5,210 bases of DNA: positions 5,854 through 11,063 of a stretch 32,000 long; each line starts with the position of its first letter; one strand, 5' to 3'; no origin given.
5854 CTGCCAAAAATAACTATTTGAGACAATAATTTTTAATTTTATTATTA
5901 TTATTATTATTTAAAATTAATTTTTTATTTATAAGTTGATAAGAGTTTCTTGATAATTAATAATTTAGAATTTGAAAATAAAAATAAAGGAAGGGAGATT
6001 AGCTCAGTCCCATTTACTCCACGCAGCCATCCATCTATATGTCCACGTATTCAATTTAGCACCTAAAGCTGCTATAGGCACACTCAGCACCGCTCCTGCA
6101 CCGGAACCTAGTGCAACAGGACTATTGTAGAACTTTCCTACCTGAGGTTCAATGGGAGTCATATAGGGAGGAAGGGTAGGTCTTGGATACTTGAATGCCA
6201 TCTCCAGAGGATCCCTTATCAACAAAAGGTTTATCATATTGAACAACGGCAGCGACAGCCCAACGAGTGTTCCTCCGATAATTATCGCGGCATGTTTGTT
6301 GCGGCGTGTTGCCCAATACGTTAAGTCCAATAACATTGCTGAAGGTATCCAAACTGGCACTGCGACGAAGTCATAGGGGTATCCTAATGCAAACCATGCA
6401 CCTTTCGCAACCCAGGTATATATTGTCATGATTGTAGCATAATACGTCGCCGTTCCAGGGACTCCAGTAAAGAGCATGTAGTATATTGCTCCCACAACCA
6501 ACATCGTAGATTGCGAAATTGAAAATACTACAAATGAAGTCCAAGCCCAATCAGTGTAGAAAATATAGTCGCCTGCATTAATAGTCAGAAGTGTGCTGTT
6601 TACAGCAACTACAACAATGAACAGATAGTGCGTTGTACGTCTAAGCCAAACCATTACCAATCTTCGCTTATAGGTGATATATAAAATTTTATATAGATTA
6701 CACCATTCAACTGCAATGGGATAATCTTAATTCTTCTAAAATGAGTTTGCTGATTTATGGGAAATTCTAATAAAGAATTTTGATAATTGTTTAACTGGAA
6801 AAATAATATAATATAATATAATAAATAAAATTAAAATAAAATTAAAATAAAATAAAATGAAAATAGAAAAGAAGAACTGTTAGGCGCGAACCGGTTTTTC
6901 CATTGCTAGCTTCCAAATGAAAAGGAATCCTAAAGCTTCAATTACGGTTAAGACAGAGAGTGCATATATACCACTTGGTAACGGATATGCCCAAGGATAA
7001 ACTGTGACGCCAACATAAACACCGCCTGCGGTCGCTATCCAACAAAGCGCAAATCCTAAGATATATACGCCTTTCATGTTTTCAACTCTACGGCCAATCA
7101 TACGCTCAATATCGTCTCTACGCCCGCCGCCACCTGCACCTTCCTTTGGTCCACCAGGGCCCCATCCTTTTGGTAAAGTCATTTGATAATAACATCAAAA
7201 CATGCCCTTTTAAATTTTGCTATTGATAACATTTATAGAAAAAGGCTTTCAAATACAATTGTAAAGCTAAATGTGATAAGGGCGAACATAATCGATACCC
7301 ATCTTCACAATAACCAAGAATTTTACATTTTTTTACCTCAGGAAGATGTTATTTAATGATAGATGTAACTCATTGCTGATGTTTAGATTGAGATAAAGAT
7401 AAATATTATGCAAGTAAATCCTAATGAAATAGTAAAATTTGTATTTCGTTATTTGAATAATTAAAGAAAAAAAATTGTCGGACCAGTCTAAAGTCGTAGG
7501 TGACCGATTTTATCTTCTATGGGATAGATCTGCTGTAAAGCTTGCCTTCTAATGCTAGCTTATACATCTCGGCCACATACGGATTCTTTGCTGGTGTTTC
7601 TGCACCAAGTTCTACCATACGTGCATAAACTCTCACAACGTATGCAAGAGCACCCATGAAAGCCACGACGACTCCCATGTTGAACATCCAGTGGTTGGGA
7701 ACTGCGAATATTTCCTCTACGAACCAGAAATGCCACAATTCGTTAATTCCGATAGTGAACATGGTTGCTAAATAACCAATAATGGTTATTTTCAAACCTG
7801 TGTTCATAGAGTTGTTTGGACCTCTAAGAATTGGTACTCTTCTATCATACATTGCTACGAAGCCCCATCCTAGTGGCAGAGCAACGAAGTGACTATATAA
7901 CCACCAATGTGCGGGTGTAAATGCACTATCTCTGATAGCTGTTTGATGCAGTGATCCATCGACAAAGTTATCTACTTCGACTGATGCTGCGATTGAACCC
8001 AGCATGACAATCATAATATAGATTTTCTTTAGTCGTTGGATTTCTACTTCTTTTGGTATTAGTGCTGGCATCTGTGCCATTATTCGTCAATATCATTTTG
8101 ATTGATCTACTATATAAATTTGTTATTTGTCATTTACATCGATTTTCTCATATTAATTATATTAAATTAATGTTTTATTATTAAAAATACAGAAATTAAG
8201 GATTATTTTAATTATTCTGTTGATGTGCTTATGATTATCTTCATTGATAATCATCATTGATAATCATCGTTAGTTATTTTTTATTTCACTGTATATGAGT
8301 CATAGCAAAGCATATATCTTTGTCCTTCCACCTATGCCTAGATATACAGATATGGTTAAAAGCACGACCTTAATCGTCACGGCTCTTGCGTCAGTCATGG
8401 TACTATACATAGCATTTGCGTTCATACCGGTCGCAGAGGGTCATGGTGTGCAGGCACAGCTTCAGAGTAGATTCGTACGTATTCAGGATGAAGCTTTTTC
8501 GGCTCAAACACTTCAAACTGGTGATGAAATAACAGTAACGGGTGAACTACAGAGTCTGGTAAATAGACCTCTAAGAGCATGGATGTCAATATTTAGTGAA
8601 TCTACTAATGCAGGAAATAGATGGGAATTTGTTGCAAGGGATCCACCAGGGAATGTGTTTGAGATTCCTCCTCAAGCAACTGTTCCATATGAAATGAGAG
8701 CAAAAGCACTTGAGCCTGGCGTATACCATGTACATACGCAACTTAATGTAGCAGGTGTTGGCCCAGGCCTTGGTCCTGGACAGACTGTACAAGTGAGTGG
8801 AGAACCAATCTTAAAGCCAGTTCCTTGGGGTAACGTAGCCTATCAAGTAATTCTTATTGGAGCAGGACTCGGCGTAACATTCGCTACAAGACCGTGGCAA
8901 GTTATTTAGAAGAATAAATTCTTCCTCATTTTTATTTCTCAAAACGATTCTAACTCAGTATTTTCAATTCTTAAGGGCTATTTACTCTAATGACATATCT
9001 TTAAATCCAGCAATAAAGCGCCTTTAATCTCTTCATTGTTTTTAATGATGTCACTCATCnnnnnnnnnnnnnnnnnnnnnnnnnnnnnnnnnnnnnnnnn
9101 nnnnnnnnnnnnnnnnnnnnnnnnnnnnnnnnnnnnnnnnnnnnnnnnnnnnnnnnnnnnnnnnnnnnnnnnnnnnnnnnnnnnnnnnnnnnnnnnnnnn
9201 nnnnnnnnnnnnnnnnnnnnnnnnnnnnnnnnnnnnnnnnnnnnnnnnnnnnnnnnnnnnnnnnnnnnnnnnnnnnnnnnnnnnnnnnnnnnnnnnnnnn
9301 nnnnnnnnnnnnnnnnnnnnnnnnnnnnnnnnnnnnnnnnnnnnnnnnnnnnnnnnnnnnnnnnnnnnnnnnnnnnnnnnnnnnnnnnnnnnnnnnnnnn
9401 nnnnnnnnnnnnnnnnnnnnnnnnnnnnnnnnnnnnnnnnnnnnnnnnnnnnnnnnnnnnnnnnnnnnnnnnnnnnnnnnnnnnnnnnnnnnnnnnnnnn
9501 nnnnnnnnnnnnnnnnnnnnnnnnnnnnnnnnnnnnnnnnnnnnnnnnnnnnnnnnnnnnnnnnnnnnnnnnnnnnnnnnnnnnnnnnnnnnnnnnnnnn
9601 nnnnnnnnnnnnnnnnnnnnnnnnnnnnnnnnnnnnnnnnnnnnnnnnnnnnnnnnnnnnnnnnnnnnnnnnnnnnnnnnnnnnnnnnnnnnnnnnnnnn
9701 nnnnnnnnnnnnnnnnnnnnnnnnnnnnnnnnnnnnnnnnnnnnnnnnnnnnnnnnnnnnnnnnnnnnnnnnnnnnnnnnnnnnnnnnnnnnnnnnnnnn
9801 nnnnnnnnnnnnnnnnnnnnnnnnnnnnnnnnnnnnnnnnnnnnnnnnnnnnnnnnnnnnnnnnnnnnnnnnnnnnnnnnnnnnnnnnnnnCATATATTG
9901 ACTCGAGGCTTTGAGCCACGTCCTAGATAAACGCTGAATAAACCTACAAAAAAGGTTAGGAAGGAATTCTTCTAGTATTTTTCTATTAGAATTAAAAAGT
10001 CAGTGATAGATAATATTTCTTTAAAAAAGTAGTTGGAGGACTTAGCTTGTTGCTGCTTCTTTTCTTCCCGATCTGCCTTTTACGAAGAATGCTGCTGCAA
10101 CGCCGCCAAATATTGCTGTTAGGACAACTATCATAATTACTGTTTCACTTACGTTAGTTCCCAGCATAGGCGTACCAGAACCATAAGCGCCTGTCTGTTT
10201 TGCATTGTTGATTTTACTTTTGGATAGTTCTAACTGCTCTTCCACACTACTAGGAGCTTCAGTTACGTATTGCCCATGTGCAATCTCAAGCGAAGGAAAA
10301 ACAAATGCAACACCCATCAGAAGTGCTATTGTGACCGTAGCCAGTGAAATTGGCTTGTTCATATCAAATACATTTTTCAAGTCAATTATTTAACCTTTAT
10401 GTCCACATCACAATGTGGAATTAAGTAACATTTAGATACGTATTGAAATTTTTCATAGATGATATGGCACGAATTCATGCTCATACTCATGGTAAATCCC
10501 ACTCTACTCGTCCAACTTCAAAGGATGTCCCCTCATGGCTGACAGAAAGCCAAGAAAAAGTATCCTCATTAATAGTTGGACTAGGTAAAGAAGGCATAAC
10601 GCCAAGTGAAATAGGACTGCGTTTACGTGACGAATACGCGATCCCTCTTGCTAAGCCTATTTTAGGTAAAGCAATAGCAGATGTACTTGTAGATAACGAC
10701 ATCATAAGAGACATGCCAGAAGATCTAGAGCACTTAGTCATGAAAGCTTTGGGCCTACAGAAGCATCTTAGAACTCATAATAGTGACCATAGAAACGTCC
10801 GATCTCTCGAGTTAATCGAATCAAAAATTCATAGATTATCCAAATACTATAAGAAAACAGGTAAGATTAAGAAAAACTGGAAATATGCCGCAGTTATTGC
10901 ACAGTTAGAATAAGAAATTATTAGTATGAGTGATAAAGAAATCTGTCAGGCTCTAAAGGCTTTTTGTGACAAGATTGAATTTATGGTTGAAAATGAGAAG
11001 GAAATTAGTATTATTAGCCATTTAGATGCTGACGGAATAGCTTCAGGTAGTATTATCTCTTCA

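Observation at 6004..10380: AMO locus extended by two adjacent small membrane-protein genes, candidate additional AMO subunits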

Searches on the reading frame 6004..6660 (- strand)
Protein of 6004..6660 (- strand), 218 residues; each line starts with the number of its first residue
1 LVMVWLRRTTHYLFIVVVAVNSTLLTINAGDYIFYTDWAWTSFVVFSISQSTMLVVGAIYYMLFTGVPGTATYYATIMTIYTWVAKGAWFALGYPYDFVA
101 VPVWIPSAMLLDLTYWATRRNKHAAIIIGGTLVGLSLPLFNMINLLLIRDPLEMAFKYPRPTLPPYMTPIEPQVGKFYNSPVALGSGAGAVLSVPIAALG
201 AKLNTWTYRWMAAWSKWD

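Call 3: search_protein_families(library=pfam, proteins=[window:6004-6660:-], max_evalue=1)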
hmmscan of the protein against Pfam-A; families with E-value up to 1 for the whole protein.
window:6004-6660:- (218 aa): 1 family
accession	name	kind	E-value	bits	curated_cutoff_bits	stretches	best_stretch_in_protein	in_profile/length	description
PF12942.12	Archaeal_AmoA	-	1e-118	394.1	25.6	1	18-200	1-183/183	Archaeal ammonia monooxygenase subunit A (AmoA)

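Call 4: search_protein_families(library=ncbifam, proteins=[window:6004-6660:-], max_evalue=1)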
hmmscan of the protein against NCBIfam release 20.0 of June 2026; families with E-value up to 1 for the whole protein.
window:6004-6660:- (218 aa): 1 family
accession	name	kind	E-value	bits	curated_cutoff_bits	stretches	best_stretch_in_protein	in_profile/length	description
TIGR03080.1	CH4_NH3mon_ox_A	equivalog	1.8e-06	27.9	318.15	1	12-137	27-155/243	methane monooxygenase/ammonia monooxygenase subunit A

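Call 10: search_solved_structures(query=window:6004-6660:-, max_evalue=0.001)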
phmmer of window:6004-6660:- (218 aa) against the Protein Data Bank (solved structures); distinct sequences matched with E-value up to 0.001: 0.

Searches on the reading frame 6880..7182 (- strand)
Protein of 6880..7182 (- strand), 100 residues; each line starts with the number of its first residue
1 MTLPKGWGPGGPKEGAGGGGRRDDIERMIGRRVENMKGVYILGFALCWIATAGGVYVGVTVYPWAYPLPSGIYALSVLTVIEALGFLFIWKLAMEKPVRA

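Call 3: search_protein_families(library=pfam, proteins=[window:6880-7182:-], max_evalue=1)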
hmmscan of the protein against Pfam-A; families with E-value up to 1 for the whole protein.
window:6880-7182:- (100 aa): 0 families

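Call 4: search_protein_families(library=ncbifam, proteins=[window:6880-7182:-], max_evalue=1)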
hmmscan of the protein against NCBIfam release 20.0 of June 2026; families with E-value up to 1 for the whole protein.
window:6880-7182:- (100 aa): 0 families

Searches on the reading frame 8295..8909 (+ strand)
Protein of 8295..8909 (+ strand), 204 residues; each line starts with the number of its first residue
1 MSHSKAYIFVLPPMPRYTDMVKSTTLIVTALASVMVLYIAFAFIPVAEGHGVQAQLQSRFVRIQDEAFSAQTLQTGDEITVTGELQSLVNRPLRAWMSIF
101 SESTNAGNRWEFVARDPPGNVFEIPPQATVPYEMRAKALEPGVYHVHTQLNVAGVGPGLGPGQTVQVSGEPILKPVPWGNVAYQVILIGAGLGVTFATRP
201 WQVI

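Call 3: search_protein_families(library=pfam, proteins=[window:8295-8909:+], max_evalue=1)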
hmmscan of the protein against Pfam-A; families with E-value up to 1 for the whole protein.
window:8295-8909:+ (204 aa): 1 family
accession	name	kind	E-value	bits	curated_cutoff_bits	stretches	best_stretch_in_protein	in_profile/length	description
PF04744.17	Monooxygenase_B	-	2.9e-10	40.4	22.7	1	53-170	6-129/380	Monooxygenase subunit B protein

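Call 4: search_protein_families(library=ncbifam, proteins=[window:8295-8909:+], max_evalue=1)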
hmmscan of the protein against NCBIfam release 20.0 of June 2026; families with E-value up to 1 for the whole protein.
window:8295-8909:+ (204 aa): 2 families
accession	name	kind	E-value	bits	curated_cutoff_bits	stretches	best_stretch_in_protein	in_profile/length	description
NF041640.1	AmoB_BACT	equivalog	1e-12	47.6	336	1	28-170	7-158/410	bacterial ammonia monooxygenase, subunit AmoB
TIGR03079.1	CH4_NH3mon_ox_B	equivalog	2.9e-08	33.1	394.9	1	28-170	3-149/399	methane monooxygenase/ammonia monooxygenase subunit B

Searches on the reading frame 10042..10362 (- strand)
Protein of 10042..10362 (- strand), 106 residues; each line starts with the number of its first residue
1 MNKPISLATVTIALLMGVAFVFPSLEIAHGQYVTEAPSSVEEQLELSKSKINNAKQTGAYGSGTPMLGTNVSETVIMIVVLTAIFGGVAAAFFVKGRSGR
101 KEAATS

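Call 3: search_protein_families(library=pfam, proteins=[window:10042-10362:-], max_evalue=1)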
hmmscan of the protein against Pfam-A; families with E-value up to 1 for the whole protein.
window:10042-10362:- (106 aa): 0 families

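Call 4: search_protein_families(library=ncbifam, proteins=[window:10042-10362:-], max_evalue=1)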
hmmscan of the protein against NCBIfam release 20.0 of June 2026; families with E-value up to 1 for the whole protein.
window:10042-10362:- (106 aa): 0 families

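Call 9: search_solved_structures(query=window:10042-10362:-, max_evalue=10, show_alignments=2)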
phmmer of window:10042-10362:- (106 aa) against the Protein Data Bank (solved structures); distinct sequences matched with E-value up to 10: 8.
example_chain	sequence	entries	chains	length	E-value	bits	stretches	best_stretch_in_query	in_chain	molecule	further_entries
4z27_A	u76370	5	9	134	0.49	13.9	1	31-76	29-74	Avidin family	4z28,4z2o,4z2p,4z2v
4z6j_A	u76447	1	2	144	0.53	13.8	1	31-76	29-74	Avidin family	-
2dx6_A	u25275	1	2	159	0.74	13.3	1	22-76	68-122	Hypothetical protein TTHA0132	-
6rtq_A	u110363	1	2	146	0.77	13.3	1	31-76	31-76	Hoefavidin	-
4r3z_A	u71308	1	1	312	0.78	13.3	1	41-102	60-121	Aminoacyl tRNA synthase complex-interacting multifunctional protein 1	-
9gtz_A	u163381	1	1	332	0.9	13.1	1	50-84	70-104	Interleukin enhancer-binding factor 2 homolog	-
4at7_A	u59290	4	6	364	0.92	13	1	50-85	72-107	INTERLEUKIN ENHANCER-BINDING FACTOR 2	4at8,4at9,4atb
9ee8_A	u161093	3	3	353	1.2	12.6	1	51-94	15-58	Adenosine receptor A2a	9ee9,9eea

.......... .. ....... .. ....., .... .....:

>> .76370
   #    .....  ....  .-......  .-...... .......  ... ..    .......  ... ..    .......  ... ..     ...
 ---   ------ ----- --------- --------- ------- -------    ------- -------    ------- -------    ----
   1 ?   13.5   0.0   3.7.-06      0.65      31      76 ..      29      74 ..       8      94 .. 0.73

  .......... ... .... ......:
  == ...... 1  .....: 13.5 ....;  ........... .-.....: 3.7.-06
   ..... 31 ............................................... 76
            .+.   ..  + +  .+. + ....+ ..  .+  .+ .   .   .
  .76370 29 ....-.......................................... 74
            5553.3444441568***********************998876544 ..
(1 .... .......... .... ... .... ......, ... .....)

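Call 12: find_homologous_proteins(query=window:10042-10362:-, max_evalue=0.001)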
Query window:10042-10362:- (106 aa): 518 proteins with E <= 0.001 among 541 candidates; the best 120 are listed.
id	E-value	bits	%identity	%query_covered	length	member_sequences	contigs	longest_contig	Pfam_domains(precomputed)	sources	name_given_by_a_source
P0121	3.0e-57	208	97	100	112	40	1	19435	-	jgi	jgi:disulfide bond formation protein DsbB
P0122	4.9e-55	201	93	100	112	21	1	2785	-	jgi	jgi:disulfide bond formation protein DsbB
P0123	2.1e-52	193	88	100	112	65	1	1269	-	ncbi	-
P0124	2.2e-51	189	88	100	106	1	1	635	-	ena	-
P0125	2.5e-51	189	90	100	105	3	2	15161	-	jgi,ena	-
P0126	5.8e-51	188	86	100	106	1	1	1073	-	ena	-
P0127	1.2e-50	187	86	100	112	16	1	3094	-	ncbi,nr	ncbi:MAG TPA: hypothetical protein VKA87_04445 [Nitrososphaeraceae archaeon]|nr:hypothetical protein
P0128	3.9e-50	185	83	100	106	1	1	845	-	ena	-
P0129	5.5e-50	185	83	100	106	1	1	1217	-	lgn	-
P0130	9.1e-50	184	85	100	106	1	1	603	-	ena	-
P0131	1.1e-49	184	85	100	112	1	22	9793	-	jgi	jgi:hypothetical protein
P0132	1.2e-49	184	85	100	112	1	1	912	-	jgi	jgi:hypothetical protein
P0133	1.4e-49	184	88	100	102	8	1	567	-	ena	-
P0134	4.0e-49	182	83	100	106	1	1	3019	-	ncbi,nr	ncbi:MAG TPA: hypothetical protein VFY68_15250 [Nitrososphaeraceae archaeon]|nr:hypothetical protein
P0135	5.8e-49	182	85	100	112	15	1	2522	-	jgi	jgi:hypothetical protein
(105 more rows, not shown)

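Call 22: list_cluster_members(proteins=[L073:9992-10240:+, L073:9489-9857:+, window:9452-9730:-, window:10042-10362:-])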
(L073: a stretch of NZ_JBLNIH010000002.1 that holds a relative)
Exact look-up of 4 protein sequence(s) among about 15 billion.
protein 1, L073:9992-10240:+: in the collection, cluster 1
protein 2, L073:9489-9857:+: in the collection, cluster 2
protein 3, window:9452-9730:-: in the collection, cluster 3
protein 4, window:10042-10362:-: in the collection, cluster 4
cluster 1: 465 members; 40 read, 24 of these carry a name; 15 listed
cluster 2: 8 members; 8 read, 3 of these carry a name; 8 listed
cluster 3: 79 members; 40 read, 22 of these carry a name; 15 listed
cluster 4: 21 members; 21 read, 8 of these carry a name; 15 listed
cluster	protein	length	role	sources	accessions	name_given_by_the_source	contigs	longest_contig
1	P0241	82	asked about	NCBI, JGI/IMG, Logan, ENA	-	hypothetical protein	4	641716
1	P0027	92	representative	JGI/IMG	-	hypothetical protein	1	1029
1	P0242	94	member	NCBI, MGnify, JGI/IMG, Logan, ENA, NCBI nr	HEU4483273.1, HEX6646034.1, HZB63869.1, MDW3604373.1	MAG TPA: hypothetical protein VFR65_09490 [Nitrososphaeraceae archaeon] | FL=1 | hypothetical protein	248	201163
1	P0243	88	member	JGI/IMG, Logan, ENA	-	hypothetical protein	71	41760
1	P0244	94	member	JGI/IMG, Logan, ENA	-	hypothetical protein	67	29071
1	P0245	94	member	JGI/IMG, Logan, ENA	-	hypothetical protein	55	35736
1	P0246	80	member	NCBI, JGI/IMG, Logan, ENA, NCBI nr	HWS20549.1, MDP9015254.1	MAG: hypothetical protein M3M87_00630 [Thermoproteota archaeon] | hypothetical protein | hypothetical protein [Thermoproteota archaeon]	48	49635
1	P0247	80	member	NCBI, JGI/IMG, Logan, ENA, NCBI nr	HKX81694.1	MAG TPA: hypothetical protein VJL54_05500 [Nitrososphaera sp.] | hypothetical protein | hypothetical protein [Nitrososphaera sp.]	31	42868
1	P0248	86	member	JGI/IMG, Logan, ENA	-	hypothetical protein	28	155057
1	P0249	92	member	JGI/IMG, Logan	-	hypothetical protein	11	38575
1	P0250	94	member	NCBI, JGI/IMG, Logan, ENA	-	hypothetical protein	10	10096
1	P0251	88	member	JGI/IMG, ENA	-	hypothetical protein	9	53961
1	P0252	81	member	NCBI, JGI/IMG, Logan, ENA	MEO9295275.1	MAG: hypothetical protein ABI347_06720 [Nitrososphaera sp.] | hypothetical protein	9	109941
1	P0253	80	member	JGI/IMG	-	hypothetical protein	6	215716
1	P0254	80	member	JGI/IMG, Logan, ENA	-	hypothetical protein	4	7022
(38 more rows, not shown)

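Call 57: predict_structure(alignment_id=A3)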
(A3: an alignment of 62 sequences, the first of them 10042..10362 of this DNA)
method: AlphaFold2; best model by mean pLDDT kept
length: 106 residues; sequences in the alignment: 62
mean_pLDDT: 67.1   pTM: 0.29
mean pLDDT of the five models: 67.1, 66.6, 64.7, 63.6, 62.4
residues with pLDDT >= 90: 2; 70-90: 42; 50-70: 56; < 50: 6
segments of 3 or more residues with pLDDT < 50: none
pLDDT, mean of each block of 10 residues (from residue 1): 69 75 57 55 69 59 54 79 88 74 53
secondary structure, 60 per line:
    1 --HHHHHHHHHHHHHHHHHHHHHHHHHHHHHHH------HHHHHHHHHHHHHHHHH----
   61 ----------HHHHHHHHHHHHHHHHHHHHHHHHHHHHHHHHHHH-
elements in order: H3-33 H40-56 H71-105

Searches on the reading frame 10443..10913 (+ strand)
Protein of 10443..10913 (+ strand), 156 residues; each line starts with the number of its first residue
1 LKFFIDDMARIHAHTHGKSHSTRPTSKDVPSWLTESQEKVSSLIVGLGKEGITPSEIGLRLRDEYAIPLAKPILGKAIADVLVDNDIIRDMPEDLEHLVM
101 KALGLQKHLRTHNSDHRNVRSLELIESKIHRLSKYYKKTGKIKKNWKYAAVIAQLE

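Call 52: search_protein_families(library=pfam, proteins=[window:10443-10913:+], max_evalue=0.001)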
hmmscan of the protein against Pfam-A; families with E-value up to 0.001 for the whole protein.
window:10443-10913:+ (156 aa): 2 families
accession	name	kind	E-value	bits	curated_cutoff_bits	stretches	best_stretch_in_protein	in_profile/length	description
PF08069.17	Ribosomal_S13_N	-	7.1e-23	80.9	25.4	1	8-67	1-60/60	Ribosomal S13/S15 N-terminal domain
PF00312.27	Ribosomal_S15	-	2.1e-12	47.5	31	1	90-150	17-75/81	Ribosomal protein S15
